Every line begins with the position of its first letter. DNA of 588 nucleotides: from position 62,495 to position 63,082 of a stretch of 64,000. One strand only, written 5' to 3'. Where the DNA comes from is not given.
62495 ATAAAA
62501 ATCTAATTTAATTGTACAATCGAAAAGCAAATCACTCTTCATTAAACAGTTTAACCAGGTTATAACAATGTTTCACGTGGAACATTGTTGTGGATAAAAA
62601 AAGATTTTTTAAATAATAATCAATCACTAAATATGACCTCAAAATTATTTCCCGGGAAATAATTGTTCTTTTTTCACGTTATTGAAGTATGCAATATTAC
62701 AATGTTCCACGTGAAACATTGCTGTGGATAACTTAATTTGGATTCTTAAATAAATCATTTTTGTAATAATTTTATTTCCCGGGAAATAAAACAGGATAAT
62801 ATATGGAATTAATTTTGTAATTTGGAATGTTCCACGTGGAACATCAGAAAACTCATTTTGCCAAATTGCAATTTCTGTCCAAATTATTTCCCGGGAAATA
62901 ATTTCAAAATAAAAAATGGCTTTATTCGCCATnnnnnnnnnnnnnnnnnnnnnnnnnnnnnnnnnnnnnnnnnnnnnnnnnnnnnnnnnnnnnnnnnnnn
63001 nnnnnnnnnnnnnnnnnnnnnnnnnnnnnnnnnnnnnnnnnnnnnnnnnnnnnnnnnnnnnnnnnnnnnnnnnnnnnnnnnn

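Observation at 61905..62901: A 1-kb non-coding array alternates ParB-type parS and Noc-type NBS palindromes (8 + 6 sites) between gyrA and SRP-RNA/tadA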

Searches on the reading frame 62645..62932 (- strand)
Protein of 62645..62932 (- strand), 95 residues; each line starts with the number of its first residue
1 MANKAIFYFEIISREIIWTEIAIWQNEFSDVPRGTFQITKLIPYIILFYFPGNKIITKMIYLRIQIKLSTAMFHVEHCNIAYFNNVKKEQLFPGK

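Call 51: search_protein_families(library=pfam, proteins=[window:62645-62932:-], max_evalue=0.001)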
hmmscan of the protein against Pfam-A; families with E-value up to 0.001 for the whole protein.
window:62645-62932:- (95 aa): 0 families
